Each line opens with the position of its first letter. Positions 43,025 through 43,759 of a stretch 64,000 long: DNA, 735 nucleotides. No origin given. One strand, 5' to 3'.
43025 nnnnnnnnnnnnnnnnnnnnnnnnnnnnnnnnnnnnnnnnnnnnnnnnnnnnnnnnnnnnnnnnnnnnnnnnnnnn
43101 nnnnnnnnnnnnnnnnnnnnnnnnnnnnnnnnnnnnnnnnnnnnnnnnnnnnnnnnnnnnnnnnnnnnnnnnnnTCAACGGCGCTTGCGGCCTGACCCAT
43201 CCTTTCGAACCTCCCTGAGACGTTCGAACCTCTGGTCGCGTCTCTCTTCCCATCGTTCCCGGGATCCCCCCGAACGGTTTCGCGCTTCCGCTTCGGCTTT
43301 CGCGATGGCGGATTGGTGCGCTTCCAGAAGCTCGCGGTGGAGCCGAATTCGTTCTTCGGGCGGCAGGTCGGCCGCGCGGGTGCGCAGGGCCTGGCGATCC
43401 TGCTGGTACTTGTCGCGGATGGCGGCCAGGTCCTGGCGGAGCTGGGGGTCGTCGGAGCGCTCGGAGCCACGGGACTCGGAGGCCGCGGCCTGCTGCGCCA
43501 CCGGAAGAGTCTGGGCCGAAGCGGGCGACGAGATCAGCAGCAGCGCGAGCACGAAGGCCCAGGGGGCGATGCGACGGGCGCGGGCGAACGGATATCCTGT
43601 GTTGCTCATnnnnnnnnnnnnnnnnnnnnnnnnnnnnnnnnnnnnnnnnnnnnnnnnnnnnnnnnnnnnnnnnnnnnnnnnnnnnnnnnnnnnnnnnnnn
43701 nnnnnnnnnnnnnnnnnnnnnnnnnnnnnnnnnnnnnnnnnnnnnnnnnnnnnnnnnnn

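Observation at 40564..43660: Cluster of small secreted His-rich / Spy-CpxP-ZraP-like proteins and an OMP, each preceded by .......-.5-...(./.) motifs: candidate sigma-54 envelope-stress regulon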

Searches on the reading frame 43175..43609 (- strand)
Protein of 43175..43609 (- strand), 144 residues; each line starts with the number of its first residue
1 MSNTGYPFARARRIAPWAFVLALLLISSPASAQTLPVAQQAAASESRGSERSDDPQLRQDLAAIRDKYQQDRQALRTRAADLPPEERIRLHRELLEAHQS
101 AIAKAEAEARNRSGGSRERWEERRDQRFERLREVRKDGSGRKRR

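Call 6: search_protein_families(library=pfam, proteins=[window:43175-43609:-], max_evalue=1)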
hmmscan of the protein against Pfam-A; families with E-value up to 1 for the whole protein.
window:43175-43609:- (144 aa): 2 families
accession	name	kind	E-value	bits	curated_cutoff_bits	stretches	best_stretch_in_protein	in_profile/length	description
PF05833.16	NFACT_N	-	0.029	13.6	31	1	51-109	299-357/456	NFACT N-terminal and middle domains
PF20396.3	DUF6689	-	0.093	12.4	27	0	59-109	174-224/275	Family of unknown function (DUF6689)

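Call 7: search_protein_families(library=ncbifam, proteins=[window:43175-43609:-], max_evalue=1)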
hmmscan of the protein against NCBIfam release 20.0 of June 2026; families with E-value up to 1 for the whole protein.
window:43175-43609:- (144 aa): 1 family
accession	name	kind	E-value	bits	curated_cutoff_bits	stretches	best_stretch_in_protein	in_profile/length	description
TIGR03592.1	yidC_oxa1_cterm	subfamily_domain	0.24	11.5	84.3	1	35-87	18-64/191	membrane protein insertase YidC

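Call 31: search_solved_structures(query=A5, max_evalue=10)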
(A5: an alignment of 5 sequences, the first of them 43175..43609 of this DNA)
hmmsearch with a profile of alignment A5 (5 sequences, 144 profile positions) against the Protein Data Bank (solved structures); distinct sequences matched with E-value up to 10: 3.
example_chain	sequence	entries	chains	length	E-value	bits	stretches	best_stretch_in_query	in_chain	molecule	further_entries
2jo8_A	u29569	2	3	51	0.29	14.5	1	53-75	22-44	Serine/threonine-protein kinase 4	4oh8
4nr2_A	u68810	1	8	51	0.29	14.5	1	53-75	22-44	Serine/threonine-protein kinase 4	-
1w53_A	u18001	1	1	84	1.3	12.4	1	61-96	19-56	PHOSPHOSERINE PHOSPHATASE RSBU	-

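Call 34: find_homologous_proteins(query=A5, max_evalue=0.01)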
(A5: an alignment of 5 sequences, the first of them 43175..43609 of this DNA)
Query A5 (5 sequences) (144 aa, profile of the alignment): 22 proteins with E <= 0.01 among 8000 candidates.
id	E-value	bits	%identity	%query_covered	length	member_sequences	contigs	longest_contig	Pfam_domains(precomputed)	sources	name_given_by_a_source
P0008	2.5e-73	263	70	100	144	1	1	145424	-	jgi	-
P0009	5.7e-67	242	82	100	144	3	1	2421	-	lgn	-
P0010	8.2e-67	242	90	100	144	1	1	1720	-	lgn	-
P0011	1.0e-63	232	92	100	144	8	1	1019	-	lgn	-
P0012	2.8e-57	211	49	64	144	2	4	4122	-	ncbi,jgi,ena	jgi:hypothetical protein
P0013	3.5e-47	178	50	64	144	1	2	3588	-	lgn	-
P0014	6.6e-42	161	54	99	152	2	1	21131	-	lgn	-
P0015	1.1e-40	157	53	89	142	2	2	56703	-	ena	-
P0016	3.3e-40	155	58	76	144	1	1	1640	-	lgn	-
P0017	9.0e-40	154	57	76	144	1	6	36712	-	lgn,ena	-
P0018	1.4e-39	153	56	88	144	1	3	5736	-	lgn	-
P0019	6.3e-39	151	50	92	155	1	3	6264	-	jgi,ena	-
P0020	2.0e-38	150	57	88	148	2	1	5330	-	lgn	-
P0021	3.0e-38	149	54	85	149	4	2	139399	-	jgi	jgi:Skp family chaperone for outer membrane proteins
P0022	6.8e-38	148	59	80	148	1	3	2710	-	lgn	-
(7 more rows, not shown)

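Call 35: find_encoding_contigs(protein=P0021, flank=8000, max_places=2)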
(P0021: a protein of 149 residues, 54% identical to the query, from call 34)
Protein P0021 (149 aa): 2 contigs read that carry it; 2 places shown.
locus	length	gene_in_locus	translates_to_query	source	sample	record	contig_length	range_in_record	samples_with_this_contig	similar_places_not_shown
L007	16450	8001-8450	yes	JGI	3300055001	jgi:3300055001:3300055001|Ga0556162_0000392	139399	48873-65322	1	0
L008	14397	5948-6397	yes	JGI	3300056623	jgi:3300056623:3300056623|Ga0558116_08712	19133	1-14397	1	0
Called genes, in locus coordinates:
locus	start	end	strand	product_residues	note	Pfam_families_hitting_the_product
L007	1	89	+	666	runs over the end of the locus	PF00512:HisKA, PF02518:HATPase_c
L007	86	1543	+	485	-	PF00072:Response_reg, PF00158:Sigma54_activat, PF01078:Mg_chelatase (faint), PF14532:Sigma54_activ_2, PF07728:AAA_5, PF25601:AAA_lid_14, PF02954:HTH_8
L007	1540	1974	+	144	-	PF13279:4HBT_2, PF03061:4HBT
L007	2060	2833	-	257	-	PF01209:Ubie_methyltran (weak), PF13489:Methyltransf_23, PF13847:Methyltransf_31, PF08241:Methyltransf_11, PF08242:Methyltransf_12, PF13649:Methyltransf_25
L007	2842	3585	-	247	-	PF12697:Abhydrolase_6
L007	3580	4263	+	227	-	PF13431:TPR_17 (faint), PF00515:TPR_1 (faint), PF13428:TPR_14 (faint), PF07719:TPR_2 (faint), PF13414:TPR_11 (faint), PF13432:TPR_16 (faint), PF14559:TPR_19 (faint)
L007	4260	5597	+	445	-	PF00069:Pkinase, PF07714:PK_Tyr_Ser-Thr (weak)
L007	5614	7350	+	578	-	PF01590:GAF, PF00158:Sigma54_activat, PF14532:Sigma54_activ_2, PF07728:AAA_5 (faint), PF25601:AAA_lid_14, PF02954:HTH_8 (faint)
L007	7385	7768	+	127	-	-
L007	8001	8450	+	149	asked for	-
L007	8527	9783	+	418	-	-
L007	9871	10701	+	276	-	PF14394:DUF4423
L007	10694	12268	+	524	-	-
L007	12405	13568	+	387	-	PF13439:Glyco_transf_4, PF13579:Glyco_trans_4_4 (weak), PF20706:GT4-conflict, PF00534:Glycos_transf_1, PF13692:Glyco_trans_1_4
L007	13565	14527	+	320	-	-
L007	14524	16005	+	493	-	PF13385:Laminin_G_3 (weak)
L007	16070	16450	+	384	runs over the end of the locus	PF20706:GT4-conflict, PF00534:Glycos_transf_1, PF13692:Glyco_trans_1_4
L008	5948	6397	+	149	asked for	-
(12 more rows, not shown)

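Call 36: find_encoding_contigs(protein=P0015, flank=8000, max_places=2)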
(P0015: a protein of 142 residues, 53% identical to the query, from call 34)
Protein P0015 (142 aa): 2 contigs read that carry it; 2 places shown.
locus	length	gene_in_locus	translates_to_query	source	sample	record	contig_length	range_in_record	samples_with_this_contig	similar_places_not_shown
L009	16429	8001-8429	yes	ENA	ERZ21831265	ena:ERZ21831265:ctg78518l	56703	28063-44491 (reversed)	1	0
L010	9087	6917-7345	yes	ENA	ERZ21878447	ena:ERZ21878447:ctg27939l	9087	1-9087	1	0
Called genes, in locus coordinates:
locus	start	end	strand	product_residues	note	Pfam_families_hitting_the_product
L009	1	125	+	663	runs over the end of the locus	PF00512:HisKA, PF02518:HATPase_c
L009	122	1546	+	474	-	PF00072:Response_reg, PF00158:Sigma54_activat, PF14532:Sigma54_activ_2, PF01078:Mg_chelatase (faint), PF07728:AAA_5, PF25601:AAA_lid_14, PF02954:HTH_8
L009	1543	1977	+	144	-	PF13279:4HBT_2, PF03061:4HBT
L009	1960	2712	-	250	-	PF01209:Ubie_methyltran (weak), PF13489:Methyltransf_23, PF13847:Methyltransf_31, PF08241:Methyltransf_11, PF08242:Methyltransf_12, PF13649:Methyltransf_25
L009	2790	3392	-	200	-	-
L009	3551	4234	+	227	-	PF00515:TPR_1 (faint), PF07719:TPR_2 (faint), PF13174:TPR_6 (faint), PF13176:TPR_7 (faint), PF13424:TPR_12 (faint), PF13428:TPR_14 (faint), PF13432:TPR_16 (faint), PF14559:TPR_19 (faint)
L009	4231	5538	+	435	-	PF00069:Pkinase, PF01636:APH (weak), PF07714:PK_Tyr_Ser-Thr (weak)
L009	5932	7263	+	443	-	PF01590:GAF (faint), PF00158:Sigma54_activat, PF14532:Sigma54_activ_2, PF07728:AAA_5 (weak), PF25601:AAA_lid_14, PF02954:HTH_8 (weak)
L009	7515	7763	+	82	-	-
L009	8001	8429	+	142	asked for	-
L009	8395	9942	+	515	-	-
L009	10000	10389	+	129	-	-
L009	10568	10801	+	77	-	-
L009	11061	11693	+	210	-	-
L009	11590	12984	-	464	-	PF00364:Biotin_lipoyl, PF25997:BSH_YhbJ (weak), PF02817:E3_binding, PF00198:2-oxoacid_dh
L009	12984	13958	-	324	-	PF02779:Transket_pyr, PF02780:Transketolase_C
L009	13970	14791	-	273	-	PF00676:E1_dh, PF02775:TPP_enzyme_C (weak), PF13292:DXP_synthase_N (weak)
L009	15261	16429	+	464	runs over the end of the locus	PF00890:FAD_binding_2 (weak), PF01134:GIDA (weak), PF01262:AlaDh_PNT_C (faint), PF01266:DAO (faint), PF07992:Pyr_redox_2, PF12831:FAD_oxidored (weak), PF00070:Pyr_redox, PF02852:Pyr_redox_dim, +3 more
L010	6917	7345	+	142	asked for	-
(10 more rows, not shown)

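Call 37: find_encoding_contigs(protein=P0017, flank=8000, max_places=2)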
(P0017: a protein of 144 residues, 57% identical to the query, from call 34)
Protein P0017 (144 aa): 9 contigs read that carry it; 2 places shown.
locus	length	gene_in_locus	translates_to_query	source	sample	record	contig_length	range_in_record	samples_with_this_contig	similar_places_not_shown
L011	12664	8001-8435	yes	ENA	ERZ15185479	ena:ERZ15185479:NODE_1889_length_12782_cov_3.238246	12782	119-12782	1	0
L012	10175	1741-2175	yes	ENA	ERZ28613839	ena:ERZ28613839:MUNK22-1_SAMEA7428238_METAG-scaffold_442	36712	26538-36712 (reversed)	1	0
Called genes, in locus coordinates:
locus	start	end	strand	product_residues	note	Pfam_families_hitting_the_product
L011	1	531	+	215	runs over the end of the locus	?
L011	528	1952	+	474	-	PF00072:Response_reg, PF00158:Sigma54_activat, PF01078:Mg_chelatase (faint), PF14532:Sigma54_activ_2, PF07728:AAA_5, PF25601:AAA_lid_14, PF02954:HTH_8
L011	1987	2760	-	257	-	PF01209:Ubie_methyltran (faint), PF13489:Methyltransf_23, PF13847:Methyltransf_31, PF08241:Methyltransf_11, PF08242:Methyltransf_12, PF13649:Methyltransf_25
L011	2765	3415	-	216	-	-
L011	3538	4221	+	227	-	PF07719:TPR_2 (faint), PF13174:TPR_6 (faint), PF13428:TPR_14 (faint), PF00515:TPR_1 (faint), PF13176:TPR_7 (faint), PF13432:TPR_16 (faint), PF14559:TPR_19 (faint)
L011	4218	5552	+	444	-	PF00069:Pkinase, PF07714:PK_Tyr_Ser-Thr (weak)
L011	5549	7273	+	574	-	PF01590:GAF, PF13185:GAF_2 (weak), PF00158:Sigma54_activat, PF14532:Sigma54_activ_2, PF07728:AAA_5 (weak), PF25601:AAA_lid_14, PF02954:HTH_8 (weak)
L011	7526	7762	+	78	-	-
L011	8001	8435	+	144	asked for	-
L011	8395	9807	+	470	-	-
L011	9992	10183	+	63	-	-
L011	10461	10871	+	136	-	-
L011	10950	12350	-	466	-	PF00364:Biotin_lipoyl, PF25997:BSH_YhbJ (weak), PF02817:E3_binding, PF00198:2-oxoacid_dh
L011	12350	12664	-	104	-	?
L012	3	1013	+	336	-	?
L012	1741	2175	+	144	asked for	-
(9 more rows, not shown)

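Call 44: predict_structure(alignment_id=A9)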
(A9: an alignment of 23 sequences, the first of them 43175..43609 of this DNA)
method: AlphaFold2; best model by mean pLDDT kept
length: 144 residues; sequences in the alignment: 23
mean_pLDDT: 74.2   pTM: 0.47
mean pLDDT of the five models: 74.2, 72.9, 72.2, 71.8, 70.9
residues with pLDDT >= 90: 59; 70-90: 25; 50-70: 31; < 50: 29
segments of 3 or more residues with pLDDT < 50: 1-4, 27-50
pLDDT, mean of each block of 10 residues (from residue 1): 47 57 54 40 43 82 97 95 95 97 93 80 90 77 58
secondary structure, 60 per line:
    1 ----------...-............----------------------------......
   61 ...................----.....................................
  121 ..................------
elements in order: H15-26 H55-79 H84-138

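Call 45: search_protein_representatives(alignment_id=A9)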
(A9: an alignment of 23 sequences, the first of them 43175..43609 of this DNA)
Query: 23 sequences, 150 profile positions. Proteins with E-value up to 0.001 (for the whole library): 12; up to 1e-10: 4; up to 1e-30: 4. The best 12 are listed.
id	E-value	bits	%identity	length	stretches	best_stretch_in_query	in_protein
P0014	2.3e-60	219.0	-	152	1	4-149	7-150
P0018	8.8e-58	210.6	-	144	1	11-149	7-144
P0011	8.4e-57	207.5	-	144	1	1-144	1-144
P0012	1.8e-49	183.7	-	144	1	1-150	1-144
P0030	5.1e-06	42.7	-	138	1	37-146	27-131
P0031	1.0e-05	41.6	-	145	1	15-137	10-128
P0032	2.0e-05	40.7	-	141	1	50-140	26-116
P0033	2.1e-05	40.7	-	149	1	19-140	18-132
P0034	3.8e-05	39.8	-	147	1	42-147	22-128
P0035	4.0e-05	39.7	-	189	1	12-140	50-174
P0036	3.9e-04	36.5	-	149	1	18-133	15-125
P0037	8.1e-04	35.5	-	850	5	52-76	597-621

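Call 46: search_protein_families(library=pfam, proteins=[P0030, P0031, P0032, P0033, P0034, P0035, P0036], max_evalue=1)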
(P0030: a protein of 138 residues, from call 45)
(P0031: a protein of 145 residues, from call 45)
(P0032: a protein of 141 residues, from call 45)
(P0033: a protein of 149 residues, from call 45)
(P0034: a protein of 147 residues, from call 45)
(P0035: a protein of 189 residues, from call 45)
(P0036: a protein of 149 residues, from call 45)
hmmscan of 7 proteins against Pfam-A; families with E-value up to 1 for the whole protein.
P0030 (138 aa): 5 families
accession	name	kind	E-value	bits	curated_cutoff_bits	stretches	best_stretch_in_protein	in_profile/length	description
PF07960.16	CBP4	-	0.017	15.4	28.8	1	95-128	37-70/131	CBP4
PF04778.17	LMP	-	0.02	15.3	26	1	56-122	12-77/158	LMP repeated region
PF06409.17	NPIP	-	0.059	13.6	27.5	1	53-104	116-162/207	Nuclear pore complex interacting protein (NPIP)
PF16810.10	RXLR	-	0.088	13.7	26.9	1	1-124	1-120/141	RXLR phytopathogen effector protein, Avirulence activity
PF22485.1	DUF6987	-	0.24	11.6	26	1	30-115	23-104/200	Domain of unknown function (DUF6987)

P0031 (145 aa): 2 families
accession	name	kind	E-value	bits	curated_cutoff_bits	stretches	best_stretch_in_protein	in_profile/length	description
PF07960.16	CBP4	-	0.0026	18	28.8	1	102-138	38-74/131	CBP4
PF01956.21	EMC3_TMCO1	-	0.1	12.8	27.1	1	44-99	38-87/169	Integral membrane protein EMC3/TMCO1-like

P0032 (141 aa): 0 families

P0033 (149 aa): 1 family
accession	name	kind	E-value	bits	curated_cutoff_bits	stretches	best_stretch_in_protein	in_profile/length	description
PF07200.18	Mod_r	-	0.0065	16.9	30.1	1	50-104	28-82/146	Modifier of rudimentary (Mod(r)) protein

P0034 (147 aa): 0 families

P0035 (189 aa): 4 families
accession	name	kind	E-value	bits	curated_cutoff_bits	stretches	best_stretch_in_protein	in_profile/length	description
PF13328.12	HD_4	-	0.014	15.6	27.2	1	47-129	20-104/156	HD domain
PF16575.11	CLP1_P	-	0.096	12.9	26.6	1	72-125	125-176/188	mRNA cleavage and polyadenylation factor CLP1 P-loop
PF02601.20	Exonuc_VII_L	-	0.1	12.5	35.9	1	67-172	131-234/315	Exonuclease VII, large subunit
PF08041.16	PetM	-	0.13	12.3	25.1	1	51-65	8-22/30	PetM family of cytochrome b6f complex subunit 7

P0036 (149 aa): 2 families
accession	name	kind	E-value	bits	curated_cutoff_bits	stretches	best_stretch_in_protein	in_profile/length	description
PF07960.16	CBP4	-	0.0032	17.7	28.8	1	102-135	37-70/131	CBP4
PF07200.18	Mod_r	-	0.0048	17.3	30.1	1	51-103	28-80/146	Modifier of rudimentary (Mod(r)) protein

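Call 59: find_related_loci(query=A9, collection=genome_contigs, flank=10000)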
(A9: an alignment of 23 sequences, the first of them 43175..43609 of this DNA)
Query A9 (144 aa) in genome_contigs; peptide patterns used: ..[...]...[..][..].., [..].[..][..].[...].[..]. (x = any residue, [..] = any of these).
94 stretches matched a pattern; 1 encode a relative of the query (tblastn E <= 1e-3); 1 distinct loci.
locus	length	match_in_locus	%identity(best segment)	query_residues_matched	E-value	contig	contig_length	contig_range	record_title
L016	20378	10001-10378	53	15-144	3e-29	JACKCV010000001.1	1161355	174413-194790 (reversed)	MAG: Fibrobacteria bacterium isolate HK-STAS-FIBR-1 HK-STAS-FIBR-1_1, whole genome shotgun sequence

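Call 103: search_protein_families(library=ncbifam, proteins=[L009:7515-7763:+, L009:10568-10801:+, L011:9992-10183:+, L009:10000-10389:+], max_evalue=1)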
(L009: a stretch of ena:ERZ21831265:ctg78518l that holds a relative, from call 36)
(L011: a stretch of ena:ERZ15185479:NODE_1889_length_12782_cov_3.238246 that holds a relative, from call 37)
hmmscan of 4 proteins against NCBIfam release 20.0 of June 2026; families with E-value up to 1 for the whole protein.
L009:7515-7763:+ (82 aa): 1 family
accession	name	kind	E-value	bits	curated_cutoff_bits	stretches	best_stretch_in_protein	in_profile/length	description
TIGR03054.2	photo_alph_chp1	equivalog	0.4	10.9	55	1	5-62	8-65/138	photosynthetic complex assembly protein PuhC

L009:10568-10801:+ (77 aa): 2 families
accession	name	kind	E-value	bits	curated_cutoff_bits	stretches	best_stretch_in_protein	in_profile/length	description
TIGR04420.1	Sec_Non_Glob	hypoth_equivalog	0.012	15.4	90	1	15-73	1-67/243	SRP-less Sec system protein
NF045734.1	StyOxIsoStyC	equivalog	0.17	11.9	150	1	7-37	47-77/147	styrene-oxide isomerase StyC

L011:9992-10183:+ (63 aa): 3 families
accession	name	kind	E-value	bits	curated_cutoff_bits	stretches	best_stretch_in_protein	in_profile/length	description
NF050124.2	chryseobasin_RiPP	equivalog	0.05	14.2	50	1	4-58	3-56/71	MNIO class RiPP chryseobasin precursor ChrA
TIGR01710.1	typeII_sec_gspG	equivalog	0.17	11.9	88.85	1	5-38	15-48/134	type II secretion system major pseudopilin GspG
NF009953.0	PRK13419.1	equivalog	0.23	10.7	460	1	3-61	4-62/346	F0F1 ATP synthase subunit A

L009:10000-10389:+ (129 aa): 1 family
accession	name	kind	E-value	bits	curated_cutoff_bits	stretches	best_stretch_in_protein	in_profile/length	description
NF041937.1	MXAN_6627.5_fam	equivalog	0.0091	16.2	105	1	5-56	5-59/114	MXAN_6627.5 family MYXO-CTERM protein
